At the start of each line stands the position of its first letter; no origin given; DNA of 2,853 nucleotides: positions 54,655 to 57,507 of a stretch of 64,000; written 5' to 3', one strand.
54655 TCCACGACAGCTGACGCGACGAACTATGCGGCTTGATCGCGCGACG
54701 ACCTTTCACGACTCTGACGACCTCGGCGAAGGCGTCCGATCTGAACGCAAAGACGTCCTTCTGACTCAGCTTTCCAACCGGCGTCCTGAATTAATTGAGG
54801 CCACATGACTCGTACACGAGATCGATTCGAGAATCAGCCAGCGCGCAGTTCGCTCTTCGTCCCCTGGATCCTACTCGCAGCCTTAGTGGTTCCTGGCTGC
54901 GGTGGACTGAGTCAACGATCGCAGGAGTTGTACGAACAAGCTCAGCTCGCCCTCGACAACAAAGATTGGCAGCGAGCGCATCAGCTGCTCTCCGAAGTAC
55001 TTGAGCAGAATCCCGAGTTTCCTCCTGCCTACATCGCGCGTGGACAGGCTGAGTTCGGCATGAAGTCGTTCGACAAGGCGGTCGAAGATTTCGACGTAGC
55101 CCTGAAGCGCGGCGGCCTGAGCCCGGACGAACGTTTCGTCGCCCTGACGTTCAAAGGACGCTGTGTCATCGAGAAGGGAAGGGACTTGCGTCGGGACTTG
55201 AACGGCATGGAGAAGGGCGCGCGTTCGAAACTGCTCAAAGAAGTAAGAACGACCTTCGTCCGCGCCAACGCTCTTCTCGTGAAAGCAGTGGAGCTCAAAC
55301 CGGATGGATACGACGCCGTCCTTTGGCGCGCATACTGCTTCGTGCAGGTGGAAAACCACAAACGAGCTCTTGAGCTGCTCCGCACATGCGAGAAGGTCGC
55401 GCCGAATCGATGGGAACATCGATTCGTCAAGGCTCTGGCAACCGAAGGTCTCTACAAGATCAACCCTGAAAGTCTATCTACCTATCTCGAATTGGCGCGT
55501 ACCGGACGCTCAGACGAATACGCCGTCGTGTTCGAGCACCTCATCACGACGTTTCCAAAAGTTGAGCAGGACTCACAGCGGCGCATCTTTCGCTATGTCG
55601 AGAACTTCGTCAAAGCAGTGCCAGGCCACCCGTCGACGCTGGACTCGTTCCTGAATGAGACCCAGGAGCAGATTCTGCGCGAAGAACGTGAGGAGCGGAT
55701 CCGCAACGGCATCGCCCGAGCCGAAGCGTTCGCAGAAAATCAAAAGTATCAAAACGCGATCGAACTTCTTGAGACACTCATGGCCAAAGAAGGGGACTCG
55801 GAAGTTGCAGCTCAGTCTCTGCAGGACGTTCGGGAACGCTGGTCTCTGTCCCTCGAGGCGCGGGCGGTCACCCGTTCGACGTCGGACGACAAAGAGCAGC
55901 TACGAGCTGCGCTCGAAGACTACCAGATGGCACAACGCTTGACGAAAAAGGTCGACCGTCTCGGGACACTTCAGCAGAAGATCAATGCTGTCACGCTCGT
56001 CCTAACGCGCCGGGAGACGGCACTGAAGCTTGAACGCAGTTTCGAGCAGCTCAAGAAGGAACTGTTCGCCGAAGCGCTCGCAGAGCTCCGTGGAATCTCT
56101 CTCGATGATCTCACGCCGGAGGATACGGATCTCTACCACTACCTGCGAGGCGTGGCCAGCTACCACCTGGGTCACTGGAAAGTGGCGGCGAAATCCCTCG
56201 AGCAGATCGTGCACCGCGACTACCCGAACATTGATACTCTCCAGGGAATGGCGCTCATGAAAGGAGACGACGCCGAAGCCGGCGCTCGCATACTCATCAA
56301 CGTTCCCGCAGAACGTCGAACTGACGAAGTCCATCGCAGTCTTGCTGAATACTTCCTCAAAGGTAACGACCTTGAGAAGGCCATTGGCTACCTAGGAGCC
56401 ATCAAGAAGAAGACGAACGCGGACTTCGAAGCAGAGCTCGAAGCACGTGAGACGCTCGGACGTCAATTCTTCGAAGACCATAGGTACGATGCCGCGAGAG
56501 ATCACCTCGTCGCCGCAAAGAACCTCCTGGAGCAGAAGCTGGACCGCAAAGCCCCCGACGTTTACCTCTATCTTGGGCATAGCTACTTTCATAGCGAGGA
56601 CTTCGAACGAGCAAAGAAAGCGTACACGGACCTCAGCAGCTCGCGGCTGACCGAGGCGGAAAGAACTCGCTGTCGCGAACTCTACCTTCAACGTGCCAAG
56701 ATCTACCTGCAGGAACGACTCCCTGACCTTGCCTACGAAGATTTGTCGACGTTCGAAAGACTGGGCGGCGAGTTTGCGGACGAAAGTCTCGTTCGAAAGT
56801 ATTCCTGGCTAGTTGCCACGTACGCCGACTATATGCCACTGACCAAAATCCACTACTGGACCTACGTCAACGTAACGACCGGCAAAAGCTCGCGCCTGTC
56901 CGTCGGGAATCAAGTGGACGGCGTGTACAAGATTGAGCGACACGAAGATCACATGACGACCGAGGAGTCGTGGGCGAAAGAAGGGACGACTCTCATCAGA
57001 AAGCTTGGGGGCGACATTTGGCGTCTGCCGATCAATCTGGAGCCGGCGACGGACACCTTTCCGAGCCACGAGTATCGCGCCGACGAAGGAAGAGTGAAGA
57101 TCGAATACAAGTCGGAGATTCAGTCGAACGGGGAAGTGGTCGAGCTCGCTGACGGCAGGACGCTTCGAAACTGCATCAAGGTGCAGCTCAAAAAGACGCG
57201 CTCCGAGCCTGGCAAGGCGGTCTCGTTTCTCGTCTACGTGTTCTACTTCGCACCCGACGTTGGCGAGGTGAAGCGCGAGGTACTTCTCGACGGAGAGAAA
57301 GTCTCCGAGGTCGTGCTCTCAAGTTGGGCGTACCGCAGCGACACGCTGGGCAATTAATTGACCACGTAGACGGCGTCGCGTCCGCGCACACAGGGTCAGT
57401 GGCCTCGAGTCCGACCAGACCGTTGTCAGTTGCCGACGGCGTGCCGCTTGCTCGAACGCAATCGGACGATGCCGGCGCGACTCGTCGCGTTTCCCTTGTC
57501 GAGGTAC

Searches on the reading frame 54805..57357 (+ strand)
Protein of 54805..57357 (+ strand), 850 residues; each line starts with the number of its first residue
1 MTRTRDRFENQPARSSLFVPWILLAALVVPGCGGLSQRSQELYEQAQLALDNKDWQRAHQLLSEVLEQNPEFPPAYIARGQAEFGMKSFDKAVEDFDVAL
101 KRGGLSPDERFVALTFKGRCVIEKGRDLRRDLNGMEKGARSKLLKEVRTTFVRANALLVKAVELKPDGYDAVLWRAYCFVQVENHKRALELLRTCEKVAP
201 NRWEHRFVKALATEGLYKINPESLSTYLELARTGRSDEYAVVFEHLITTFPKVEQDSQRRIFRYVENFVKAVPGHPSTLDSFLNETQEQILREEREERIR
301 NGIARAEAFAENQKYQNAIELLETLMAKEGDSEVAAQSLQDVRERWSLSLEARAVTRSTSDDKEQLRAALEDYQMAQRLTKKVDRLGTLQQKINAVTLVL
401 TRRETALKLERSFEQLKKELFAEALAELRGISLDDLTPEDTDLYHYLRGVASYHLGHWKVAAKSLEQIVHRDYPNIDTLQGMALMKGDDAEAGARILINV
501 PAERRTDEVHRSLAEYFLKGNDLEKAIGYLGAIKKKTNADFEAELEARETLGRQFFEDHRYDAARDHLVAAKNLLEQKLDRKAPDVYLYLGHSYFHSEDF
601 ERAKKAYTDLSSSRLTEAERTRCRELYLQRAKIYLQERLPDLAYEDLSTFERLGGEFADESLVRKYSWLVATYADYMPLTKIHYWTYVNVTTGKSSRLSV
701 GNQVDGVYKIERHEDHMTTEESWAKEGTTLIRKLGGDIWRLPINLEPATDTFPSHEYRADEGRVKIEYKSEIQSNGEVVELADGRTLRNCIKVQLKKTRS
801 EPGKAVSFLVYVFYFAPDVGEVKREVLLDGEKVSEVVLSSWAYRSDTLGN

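Call 43: search_protein_families(library=pfam, proteins=[window:54805-57357:+], max_evalue=0.0001)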
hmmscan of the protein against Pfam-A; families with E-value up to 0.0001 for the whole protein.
window:54805-57357:+ (850 aa): 8 families
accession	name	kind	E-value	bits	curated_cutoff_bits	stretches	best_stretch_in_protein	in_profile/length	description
PF14559.12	TPR_19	-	3e-16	59.9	25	1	49-94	1-46/68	Tetratricopeptide repeat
PF07719.23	TPR_2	-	2.9e-15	55.5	27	0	41-71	3-33/34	Tetratricopeptide repeat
PF13432.12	TPR_16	-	2.3e-13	50.7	32.7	1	43-104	1-62/65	Tetratricopeptide repeat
PF13428.12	TPR_14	-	2.8e-13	49.6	23.5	0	41-81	3-43/44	Tetratricopeptide repeat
PF12895.13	ANAPC3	-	2.7e-12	47.2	27.2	0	160-212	14-65/82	Anaphase-promoting complex, cyclosome, subunit 3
PF13174.12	TPR_6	-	1.5e-09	38.3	26.3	0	585-610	1-26/33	Tetratricopeptide repeat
PF00515.34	TPR_1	-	1.2e-08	34.8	27.8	0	584-607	1-24/34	Tetratricopeptide repeat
PF13371.12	TPR_9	-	3.2e-08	33.9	35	0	438-471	26-58/73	Tetratricopeptide repeat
